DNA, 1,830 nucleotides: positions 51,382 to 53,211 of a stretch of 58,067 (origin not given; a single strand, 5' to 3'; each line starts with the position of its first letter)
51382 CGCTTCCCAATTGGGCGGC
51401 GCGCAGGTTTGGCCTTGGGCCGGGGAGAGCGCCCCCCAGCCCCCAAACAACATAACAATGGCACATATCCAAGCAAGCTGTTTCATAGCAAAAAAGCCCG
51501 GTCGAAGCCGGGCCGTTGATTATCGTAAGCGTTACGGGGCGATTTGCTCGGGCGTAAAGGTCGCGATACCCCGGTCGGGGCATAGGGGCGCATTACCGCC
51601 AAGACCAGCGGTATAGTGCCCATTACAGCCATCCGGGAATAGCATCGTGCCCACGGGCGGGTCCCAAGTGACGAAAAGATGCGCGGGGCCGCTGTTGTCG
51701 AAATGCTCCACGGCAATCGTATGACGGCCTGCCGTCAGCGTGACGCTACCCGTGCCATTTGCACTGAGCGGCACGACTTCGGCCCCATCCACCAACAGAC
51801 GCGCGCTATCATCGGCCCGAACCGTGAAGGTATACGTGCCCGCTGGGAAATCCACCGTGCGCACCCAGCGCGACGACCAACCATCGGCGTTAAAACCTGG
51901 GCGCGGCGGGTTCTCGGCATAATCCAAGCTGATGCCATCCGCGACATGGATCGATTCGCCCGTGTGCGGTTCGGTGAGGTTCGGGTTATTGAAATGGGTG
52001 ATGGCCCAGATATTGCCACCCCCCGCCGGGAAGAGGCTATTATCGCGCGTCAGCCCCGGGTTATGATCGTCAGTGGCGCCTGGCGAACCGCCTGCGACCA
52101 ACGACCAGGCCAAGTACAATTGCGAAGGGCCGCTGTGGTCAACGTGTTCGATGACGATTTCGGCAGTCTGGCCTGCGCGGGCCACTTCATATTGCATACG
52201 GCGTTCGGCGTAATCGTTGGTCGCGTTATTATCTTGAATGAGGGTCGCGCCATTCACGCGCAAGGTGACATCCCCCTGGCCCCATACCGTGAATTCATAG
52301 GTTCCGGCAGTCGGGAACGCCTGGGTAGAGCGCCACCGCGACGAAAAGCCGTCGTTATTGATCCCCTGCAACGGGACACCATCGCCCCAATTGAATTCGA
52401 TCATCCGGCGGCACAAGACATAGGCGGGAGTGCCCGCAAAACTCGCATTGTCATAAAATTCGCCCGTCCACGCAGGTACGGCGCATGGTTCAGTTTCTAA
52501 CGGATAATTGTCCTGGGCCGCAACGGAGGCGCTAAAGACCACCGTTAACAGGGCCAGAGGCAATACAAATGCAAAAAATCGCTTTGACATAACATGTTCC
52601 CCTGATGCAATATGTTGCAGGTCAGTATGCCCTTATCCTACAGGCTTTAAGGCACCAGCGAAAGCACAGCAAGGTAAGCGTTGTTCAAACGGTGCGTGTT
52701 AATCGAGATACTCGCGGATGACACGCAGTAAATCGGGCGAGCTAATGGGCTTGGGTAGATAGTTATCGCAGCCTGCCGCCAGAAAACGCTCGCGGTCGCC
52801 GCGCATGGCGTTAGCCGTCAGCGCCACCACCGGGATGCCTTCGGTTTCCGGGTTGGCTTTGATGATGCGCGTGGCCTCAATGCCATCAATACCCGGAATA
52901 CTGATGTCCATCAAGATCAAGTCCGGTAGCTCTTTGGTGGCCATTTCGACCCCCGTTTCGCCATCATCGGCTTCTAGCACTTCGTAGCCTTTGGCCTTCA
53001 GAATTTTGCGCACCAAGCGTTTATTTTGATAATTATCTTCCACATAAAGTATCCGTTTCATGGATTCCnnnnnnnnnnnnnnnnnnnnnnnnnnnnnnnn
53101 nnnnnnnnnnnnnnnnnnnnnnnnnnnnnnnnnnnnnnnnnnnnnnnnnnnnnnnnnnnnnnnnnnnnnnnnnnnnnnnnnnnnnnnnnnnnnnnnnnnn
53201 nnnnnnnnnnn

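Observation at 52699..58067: Candidate new signalling system: PAS/GAF kinase, PLP enzyme-REC-REC fusion and DivK-like receiver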

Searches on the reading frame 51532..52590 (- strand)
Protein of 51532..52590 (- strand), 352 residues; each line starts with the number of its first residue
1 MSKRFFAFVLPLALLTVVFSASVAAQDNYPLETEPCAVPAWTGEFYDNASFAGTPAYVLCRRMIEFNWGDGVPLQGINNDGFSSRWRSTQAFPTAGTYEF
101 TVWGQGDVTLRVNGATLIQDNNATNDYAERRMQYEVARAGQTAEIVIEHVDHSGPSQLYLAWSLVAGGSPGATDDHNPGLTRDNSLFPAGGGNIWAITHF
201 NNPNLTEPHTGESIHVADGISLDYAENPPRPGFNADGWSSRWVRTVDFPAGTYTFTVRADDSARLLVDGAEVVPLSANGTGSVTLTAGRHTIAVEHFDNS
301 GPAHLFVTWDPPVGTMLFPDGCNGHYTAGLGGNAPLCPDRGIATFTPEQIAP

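Call 13: search_protein_families(library=pfam, proteins=[window:51532-52590:-], max_evalue=0.001)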
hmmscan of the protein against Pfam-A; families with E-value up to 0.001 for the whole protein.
window:51532-52590:- (352 aa): 1 family
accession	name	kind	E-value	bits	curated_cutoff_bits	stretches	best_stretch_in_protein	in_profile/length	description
PF07691.17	PA14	-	1.5e-22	80.4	24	2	41-172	5-143/147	PA14 domain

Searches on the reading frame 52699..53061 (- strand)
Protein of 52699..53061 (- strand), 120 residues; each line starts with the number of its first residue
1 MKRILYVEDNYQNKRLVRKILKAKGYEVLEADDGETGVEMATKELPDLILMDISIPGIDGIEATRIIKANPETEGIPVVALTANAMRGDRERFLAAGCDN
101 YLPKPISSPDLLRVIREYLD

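Call 3: search_protein_families(library=pfam, proteins=[window:52699-53061:-], max_evalue=0.01)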
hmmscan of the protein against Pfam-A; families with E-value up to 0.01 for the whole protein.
window:52699-53061:- (120 aa): 1 family
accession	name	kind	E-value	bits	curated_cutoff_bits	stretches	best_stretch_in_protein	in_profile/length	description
PF00072.30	Response_reg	-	1.5e-26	93.2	30.2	1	4-115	1-110/111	Response regulator receiver domain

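Call 5: search_protein_families(library=ncbifam, proteins=[window:52699-53061:-], max_evalue=0.001)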
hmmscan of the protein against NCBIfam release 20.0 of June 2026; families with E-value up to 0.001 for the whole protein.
window:52699-53061:- (120 aa): 92 families (the best 25 are shown)
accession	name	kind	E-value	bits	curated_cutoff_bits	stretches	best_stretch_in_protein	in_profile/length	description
NF008318.0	PRK11107.1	equivalog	7.3e-31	107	890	1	3-118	669-784/920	two-component sensor histidine kinase BarA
NF007135.0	PRK09581.1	equivalog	2e-26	92.8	474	1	2-116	3-117/457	PleD family two-component system response regulator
TIGR02154.1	PhoB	equivalog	8.2e-25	87.4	296.2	1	2-117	3-118/226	phosphate regulon transcriptional regulator PhoB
NF038297.2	hybrid_HK_HrmK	equivalog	7.1e-24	84.4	725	1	2-118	491-607/607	hybrid histidine kinase/response regulator HrmK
NF011874.0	PRK15347.1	equivalog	1.1e-23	83.2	852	1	3-115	692-806/921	two component system sensor kinase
NF007546.0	PRK10161.1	equivalog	9e-20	71.2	471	1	2-115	3-116/229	phosphate response regulator transcription factor PhoB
NF041947.1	LuxQ_Vibrio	equivalog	2.7e-19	68.6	1200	1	3-118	724-838/843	quorum-sensing autoinducer 2 sensor kinase/phosphatase LuxQ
NF040689.1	MtrAB_MtrA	equivalog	3.6e-19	69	300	1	4-117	1-111/219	MtrAB system response regulator MtrA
NF041733.1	resp_reg_CseB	equivalog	5.7e-19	68.4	350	1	3-118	2-114/228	two-component system response regulator CseB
TIGR02956.1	TMAO_torS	equivalog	6.5e-19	67.5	676.5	1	2-119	702-820/967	TMAO reductase system sensor histidine kinase/response regulator TorS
NF008567.0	PRK11517.1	equivalog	1.2e-18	67.3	353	1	3-118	2-114/223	response regulator transcription factor HprR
NF008302.0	PRK11091.1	equivalog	1.2e-18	66.7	838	1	3-119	527-643/779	aerobic respiration two-component sensor histidine kinase ArcB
NF008099.0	PRK10841.1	equivalog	1.5e-18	66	920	1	3-118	826-939/949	two-component system sensor histidine kinase RcsC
TIGR01387.1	cztR_silR_copR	subfamily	1.6e-18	67.2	279.2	1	4-119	1-114/218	heavy metal response regulator transcription factor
NF045944.1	ResRegRpaBCyano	equivalog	4.2e-18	65.6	330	1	6-115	2-108/229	response regulator transcription factor RpaB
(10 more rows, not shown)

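Call 61: list_cluster_members(proteins=[P0001, P0002, window:52699-53061:-])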
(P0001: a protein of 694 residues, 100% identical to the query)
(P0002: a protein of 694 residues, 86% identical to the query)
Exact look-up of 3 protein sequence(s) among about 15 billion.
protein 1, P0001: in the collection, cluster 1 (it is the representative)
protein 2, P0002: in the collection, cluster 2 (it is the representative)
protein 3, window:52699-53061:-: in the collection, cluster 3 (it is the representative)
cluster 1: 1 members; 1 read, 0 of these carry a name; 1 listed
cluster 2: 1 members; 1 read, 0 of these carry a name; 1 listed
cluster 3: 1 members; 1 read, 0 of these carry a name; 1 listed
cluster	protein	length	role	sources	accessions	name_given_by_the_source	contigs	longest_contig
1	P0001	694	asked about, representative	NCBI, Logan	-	-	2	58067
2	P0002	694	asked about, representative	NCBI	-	-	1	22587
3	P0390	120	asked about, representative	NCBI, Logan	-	-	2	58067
